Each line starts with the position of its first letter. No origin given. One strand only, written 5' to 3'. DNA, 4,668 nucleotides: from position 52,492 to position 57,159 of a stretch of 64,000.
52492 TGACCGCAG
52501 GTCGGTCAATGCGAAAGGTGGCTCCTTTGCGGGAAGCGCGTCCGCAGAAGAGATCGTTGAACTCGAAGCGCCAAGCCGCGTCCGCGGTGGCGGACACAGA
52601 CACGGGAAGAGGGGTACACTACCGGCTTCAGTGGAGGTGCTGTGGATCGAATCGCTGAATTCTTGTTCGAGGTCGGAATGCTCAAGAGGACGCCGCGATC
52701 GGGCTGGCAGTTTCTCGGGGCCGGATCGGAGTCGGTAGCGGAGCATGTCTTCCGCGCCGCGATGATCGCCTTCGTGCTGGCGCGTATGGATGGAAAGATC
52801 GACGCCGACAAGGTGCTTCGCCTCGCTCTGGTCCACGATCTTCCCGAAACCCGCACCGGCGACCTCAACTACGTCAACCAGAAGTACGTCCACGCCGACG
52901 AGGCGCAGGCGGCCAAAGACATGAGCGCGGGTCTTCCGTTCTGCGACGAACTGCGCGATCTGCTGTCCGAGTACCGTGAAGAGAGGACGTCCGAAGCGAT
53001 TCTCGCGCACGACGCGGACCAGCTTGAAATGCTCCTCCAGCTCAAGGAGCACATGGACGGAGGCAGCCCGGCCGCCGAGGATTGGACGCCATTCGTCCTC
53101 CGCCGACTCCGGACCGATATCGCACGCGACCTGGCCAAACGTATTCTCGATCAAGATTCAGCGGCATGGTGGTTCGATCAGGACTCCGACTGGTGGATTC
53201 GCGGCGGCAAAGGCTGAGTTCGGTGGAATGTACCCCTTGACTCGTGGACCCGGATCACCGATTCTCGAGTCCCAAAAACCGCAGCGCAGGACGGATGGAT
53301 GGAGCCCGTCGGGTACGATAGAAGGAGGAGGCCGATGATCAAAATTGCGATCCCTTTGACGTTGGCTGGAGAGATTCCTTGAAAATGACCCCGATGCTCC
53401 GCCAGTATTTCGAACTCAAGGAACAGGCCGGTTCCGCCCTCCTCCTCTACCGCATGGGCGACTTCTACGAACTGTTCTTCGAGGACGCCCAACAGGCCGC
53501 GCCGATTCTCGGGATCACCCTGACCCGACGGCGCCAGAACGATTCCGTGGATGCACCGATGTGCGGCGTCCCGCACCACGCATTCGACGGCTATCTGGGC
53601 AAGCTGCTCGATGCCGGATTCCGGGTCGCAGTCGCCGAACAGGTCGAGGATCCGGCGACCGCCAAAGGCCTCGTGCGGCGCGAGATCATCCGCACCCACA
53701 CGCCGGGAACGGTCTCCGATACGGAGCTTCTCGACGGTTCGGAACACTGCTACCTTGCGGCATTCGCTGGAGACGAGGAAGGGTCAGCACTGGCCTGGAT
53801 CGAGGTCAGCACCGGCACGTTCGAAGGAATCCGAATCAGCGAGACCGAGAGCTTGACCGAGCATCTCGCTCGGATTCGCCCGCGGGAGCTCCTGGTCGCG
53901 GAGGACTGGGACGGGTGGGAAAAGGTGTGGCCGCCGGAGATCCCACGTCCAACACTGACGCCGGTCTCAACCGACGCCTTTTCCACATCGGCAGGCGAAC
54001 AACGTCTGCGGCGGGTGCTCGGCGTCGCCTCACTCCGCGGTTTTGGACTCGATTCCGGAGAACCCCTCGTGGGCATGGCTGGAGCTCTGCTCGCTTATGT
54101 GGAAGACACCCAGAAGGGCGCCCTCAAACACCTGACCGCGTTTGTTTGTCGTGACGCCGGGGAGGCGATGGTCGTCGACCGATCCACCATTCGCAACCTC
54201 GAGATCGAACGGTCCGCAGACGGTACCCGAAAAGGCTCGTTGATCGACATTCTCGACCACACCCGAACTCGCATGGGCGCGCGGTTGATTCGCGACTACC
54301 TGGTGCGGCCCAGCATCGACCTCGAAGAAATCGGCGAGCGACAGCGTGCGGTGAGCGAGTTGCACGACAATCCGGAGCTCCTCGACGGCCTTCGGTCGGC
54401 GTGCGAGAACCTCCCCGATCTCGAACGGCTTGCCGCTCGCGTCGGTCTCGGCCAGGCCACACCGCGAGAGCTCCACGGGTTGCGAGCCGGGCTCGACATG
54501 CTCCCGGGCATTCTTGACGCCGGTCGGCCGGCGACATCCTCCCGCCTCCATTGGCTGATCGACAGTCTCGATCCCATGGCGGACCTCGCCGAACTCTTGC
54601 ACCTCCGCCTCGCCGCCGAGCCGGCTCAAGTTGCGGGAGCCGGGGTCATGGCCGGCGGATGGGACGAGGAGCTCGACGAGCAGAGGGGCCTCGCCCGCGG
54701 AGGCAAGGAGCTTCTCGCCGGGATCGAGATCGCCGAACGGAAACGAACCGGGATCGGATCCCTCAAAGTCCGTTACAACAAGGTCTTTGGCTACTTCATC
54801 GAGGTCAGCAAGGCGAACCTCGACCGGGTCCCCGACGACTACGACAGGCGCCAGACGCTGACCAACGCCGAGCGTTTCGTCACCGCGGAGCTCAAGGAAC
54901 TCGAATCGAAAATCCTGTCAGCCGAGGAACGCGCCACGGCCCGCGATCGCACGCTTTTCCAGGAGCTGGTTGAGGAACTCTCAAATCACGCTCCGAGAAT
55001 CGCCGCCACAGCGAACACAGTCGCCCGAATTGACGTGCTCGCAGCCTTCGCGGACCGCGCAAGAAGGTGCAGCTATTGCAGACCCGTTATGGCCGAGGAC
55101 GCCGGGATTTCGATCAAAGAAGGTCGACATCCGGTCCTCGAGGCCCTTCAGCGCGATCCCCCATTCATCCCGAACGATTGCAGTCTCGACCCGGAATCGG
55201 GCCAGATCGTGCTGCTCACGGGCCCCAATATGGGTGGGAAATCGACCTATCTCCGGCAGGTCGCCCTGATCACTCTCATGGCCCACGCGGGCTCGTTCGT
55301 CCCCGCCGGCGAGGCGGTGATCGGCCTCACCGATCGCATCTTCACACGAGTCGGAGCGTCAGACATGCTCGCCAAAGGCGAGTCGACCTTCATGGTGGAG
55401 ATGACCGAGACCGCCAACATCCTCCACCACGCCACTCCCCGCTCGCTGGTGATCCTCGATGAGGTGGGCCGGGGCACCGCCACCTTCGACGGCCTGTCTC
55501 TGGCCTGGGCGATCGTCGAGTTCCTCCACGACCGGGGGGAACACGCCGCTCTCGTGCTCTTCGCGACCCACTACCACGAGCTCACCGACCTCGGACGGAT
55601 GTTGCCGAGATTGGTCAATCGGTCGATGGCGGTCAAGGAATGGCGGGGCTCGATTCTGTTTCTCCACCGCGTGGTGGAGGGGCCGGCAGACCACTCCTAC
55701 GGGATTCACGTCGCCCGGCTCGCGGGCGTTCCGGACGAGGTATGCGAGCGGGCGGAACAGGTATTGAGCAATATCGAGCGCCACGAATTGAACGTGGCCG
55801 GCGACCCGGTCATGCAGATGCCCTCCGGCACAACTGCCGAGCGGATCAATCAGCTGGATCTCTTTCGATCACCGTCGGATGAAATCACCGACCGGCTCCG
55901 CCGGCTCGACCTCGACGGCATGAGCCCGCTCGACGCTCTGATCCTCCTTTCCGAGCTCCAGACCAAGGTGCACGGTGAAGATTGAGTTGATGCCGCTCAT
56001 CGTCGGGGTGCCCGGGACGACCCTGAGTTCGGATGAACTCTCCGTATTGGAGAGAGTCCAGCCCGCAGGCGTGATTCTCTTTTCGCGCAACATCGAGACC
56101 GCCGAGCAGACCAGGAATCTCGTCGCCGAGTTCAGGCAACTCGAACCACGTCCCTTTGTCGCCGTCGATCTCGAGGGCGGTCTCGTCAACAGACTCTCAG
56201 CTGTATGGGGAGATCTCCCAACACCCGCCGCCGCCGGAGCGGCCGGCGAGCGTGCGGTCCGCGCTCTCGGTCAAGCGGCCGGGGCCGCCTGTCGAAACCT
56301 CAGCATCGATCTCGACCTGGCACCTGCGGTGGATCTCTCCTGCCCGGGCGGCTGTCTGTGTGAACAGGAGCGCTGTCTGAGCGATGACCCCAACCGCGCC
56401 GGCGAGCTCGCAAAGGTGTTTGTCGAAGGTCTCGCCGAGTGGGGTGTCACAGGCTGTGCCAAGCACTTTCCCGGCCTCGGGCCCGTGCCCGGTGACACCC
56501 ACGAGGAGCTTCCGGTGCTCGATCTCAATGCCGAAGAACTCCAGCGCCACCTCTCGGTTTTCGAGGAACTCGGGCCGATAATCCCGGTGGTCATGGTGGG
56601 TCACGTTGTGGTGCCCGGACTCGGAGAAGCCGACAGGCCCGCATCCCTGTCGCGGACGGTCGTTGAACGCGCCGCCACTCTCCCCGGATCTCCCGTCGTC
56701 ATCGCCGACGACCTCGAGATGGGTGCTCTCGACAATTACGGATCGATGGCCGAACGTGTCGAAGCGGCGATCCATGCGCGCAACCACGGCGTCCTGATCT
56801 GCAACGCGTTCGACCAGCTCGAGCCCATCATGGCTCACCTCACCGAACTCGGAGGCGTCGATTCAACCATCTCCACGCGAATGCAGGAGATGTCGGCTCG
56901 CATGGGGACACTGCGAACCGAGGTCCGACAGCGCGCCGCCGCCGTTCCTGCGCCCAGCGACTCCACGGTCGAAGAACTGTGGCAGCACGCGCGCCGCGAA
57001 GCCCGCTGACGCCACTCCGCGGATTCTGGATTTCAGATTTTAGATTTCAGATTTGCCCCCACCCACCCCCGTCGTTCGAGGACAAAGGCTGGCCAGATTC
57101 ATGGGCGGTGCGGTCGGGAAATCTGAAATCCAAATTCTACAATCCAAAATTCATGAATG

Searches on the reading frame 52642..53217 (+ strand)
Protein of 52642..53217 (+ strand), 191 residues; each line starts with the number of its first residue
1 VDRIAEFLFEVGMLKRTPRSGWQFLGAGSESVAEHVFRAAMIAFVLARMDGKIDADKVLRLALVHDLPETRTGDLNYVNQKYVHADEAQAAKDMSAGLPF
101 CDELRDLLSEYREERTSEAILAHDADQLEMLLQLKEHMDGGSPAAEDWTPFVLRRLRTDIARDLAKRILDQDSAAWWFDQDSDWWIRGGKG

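Call 39: search_protein_families(library=pfam, proteins=[window:52642-53217:+], max_evalue=0.01)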
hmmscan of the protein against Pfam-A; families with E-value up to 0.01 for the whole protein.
window:52642-53217:+ (191 aa): 3 families
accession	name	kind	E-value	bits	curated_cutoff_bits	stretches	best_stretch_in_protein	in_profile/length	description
PF13023.12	HD_3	-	8.2e-34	117.3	22.5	1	11-163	1-160/165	HD domain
PF12917.13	YfbR-like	-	1.2e-10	41.8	25.9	1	28-136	22-143/182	5'-deoxynucleotidase YfbR-like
PF01966.28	HD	-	1.9e-07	31.8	22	1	32-130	1-115/116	HD domain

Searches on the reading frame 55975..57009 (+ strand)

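Call 89: search_protein_families(library=pfam, proteins=[window:55975-57009:+], max_evalue=0.001)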
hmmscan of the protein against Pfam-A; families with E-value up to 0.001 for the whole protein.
window:55975-57009:+ (344 aa): 1 family
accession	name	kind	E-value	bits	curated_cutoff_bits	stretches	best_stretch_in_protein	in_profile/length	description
PF00933.27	Glyco_hydro_3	-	4e-34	118.9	27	1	16-277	15-283/316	Glycosyl hydrolase family 3 N terminal domain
